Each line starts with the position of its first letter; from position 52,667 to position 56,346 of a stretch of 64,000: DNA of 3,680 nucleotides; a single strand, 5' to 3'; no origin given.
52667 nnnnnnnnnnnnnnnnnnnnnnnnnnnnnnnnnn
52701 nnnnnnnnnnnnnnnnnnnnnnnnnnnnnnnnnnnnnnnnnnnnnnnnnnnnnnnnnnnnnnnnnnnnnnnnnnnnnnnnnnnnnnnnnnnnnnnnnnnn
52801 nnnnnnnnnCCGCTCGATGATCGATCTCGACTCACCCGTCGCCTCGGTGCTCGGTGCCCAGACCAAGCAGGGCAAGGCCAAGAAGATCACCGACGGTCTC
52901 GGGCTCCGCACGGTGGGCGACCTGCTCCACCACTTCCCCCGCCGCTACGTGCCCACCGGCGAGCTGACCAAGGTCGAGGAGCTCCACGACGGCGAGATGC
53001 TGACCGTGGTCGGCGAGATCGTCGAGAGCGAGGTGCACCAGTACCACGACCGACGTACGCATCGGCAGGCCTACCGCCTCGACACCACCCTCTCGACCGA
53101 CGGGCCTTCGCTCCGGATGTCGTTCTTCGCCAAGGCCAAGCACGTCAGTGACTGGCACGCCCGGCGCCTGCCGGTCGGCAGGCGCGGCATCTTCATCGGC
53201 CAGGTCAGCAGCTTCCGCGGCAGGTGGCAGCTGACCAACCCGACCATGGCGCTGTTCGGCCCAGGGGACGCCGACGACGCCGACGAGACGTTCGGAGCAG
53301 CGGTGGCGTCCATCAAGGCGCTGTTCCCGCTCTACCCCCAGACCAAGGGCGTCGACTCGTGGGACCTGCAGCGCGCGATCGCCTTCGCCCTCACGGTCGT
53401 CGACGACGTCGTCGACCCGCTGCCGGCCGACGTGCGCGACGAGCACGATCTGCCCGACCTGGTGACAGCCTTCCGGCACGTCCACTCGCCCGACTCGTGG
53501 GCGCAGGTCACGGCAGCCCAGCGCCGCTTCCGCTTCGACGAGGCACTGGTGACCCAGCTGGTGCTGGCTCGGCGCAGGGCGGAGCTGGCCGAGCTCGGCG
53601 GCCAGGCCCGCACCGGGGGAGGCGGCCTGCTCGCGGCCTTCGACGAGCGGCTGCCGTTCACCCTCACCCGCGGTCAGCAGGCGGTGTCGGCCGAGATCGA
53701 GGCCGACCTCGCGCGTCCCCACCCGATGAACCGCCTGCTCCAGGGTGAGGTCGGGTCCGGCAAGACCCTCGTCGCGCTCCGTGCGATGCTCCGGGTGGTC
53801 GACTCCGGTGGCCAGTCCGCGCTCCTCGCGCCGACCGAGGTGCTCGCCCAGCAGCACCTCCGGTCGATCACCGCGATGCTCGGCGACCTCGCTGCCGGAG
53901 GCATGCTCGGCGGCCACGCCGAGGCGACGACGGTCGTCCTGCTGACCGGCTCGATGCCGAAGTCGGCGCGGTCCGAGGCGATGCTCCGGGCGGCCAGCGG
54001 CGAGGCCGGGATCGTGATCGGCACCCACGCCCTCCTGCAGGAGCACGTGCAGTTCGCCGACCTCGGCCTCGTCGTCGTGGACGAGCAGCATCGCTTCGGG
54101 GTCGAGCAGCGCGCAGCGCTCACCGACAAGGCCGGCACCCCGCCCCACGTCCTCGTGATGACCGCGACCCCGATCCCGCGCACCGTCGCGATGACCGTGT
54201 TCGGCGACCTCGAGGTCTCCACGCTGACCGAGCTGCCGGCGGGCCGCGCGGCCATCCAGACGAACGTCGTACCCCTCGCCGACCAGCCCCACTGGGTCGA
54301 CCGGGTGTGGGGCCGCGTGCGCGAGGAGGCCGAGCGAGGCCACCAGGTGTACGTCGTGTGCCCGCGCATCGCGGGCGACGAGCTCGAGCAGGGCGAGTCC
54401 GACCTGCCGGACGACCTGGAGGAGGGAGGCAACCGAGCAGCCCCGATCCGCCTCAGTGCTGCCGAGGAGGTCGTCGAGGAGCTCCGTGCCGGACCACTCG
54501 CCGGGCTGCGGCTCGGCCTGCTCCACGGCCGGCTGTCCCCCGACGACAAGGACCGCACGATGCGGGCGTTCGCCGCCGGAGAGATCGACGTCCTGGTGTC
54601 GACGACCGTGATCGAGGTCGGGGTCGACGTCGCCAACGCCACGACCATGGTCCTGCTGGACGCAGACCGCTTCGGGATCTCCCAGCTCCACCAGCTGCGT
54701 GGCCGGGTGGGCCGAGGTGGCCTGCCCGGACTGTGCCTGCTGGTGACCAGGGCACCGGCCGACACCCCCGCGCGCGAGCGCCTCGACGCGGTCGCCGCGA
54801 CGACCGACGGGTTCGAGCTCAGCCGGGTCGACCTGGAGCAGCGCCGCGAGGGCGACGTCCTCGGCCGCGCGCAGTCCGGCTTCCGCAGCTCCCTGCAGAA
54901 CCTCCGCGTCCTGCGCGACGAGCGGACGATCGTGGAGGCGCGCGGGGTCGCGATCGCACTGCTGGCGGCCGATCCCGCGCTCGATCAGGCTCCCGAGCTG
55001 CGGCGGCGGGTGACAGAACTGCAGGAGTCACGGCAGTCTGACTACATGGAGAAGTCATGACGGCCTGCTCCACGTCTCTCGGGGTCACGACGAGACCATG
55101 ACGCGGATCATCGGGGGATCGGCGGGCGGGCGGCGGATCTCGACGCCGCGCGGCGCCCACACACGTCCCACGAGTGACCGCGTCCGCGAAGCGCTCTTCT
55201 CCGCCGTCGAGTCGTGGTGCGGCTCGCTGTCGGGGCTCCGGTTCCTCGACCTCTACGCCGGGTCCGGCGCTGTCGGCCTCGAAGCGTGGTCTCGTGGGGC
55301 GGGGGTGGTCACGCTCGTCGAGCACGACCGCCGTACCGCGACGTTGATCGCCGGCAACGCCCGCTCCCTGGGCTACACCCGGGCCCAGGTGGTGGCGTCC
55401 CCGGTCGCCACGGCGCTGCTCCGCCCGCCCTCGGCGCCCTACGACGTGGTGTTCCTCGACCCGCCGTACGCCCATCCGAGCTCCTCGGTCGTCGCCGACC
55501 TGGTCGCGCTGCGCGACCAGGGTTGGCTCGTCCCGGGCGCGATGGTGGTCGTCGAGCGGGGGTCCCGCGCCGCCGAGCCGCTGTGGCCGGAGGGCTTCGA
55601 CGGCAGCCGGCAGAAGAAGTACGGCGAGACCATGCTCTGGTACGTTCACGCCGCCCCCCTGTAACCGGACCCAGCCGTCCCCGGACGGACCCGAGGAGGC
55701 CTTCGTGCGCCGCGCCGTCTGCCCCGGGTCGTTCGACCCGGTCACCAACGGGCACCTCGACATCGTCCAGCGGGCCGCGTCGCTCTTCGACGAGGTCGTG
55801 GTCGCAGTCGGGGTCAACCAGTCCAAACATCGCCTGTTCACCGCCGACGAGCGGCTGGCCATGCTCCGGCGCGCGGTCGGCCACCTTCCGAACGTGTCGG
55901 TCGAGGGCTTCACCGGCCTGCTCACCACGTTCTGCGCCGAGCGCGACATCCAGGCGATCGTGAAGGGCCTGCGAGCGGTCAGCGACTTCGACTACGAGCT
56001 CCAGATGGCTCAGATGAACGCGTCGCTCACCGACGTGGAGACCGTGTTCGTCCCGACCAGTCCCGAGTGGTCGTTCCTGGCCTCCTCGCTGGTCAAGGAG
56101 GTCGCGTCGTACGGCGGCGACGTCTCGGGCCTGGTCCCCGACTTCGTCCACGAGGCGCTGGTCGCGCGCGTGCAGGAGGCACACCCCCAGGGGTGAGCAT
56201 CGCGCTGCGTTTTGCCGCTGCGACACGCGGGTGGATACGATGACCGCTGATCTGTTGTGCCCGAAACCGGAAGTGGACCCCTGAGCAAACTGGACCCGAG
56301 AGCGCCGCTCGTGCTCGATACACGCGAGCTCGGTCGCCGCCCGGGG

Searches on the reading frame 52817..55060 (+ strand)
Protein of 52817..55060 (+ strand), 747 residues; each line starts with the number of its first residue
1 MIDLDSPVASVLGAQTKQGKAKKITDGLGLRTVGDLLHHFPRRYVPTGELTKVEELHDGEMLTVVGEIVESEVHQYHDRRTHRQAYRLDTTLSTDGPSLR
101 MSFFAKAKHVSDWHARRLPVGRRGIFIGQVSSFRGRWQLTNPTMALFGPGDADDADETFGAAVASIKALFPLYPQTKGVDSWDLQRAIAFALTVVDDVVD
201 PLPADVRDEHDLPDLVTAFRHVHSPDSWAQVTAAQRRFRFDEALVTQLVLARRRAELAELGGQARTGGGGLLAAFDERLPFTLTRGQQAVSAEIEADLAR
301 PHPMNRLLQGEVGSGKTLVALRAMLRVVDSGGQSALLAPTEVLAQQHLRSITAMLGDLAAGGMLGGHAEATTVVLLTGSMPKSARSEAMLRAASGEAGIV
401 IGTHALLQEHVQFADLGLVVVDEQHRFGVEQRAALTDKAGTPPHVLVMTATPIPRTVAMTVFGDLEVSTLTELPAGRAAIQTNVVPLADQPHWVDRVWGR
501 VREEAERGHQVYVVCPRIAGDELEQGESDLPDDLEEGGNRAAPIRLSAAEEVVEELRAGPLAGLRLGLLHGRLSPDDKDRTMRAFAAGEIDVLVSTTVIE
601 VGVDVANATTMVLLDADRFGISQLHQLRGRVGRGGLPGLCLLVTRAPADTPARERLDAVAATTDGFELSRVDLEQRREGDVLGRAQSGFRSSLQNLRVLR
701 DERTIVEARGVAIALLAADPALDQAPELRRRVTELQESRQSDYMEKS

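Call 68: search_protein_families(library=pfam, proteins=[window:52817-55060:+], max_evalue=0.001)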
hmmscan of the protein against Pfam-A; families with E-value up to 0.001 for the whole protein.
window:52817-55060:+ (747 aa): 6 families
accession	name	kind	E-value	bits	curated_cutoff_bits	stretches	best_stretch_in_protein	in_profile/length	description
PF00270.35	DEAD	-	3.6e-21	76.1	26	1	304-458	15-165/167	DEAD/DEAH box helicase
PF00271.37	Helicase_C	-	2.7e-20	73.1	23.5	1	558-635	38-110/110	Helicase conserved C-terminal domain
PF04851.21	ResIII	-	1.3e-10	41.9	22.5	1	283-452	4-162/164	Type III restriction enzyme, res subunit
PF19833.4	RecG_dom3_C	-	1.5e-06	28.6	26.8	1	662-736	1-77/87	ATP-dependent DNA helicase RecG, domain 3, C-terminal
PF17191.10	RecG_wedge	-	7e-05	22.9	23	1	20-78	11-69/162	RecG wedge domain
PF22232.2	TraI_hel_assoc_N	-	0.00088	20.3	27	0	383-440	32-89/99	TraI helicase-associated ssDNA bd, N-terminal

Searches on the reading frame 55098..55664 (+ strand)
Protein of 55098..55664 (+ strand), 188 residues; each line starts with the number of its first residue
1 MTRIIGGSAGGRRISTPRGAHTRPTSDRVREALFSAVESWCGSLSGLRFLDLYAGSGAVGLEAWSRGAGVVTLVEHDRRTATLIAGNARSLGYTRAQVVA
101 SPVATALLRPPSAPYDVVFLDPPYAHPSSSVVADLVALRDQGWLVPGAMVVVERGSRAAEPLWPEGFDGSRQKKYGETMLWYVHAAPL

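Call 68: search_protein_families(library=pfam, proteins=[window:55098-55664:+], max_evalue=0.001)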
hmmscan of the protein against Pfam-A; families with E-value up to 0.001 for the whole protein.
window:55098-55664:+ (188 aa): 1 family
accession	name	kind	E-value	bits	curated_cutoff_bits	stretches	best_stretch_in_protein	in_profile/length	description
PF03602.21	Cons_hypoth95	-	1.1e-48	165.8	24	1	2-183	1-181/182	Conserved hypothetical protein 95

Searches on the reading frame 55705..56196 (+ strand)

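Call 68: search_protein_families(library=pfam, proteins=[window:55705-56196:+], max_evalue=0.001)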
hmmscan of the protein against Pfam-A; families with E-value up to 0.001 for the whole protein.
window:55705-56196:+ (163 aa): 2 families
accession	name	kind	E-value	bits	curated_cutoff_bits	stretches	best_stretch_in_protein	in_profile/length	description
PF01467.32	CTP_transf_like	-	8.1e-27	94.5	21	1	5-132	1-132/133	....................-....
PF08218.17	Citrate_ly_lig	-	0.0001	22.5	20.9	1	11-67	9-63/182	Citrate lyase ligase C-terminal domain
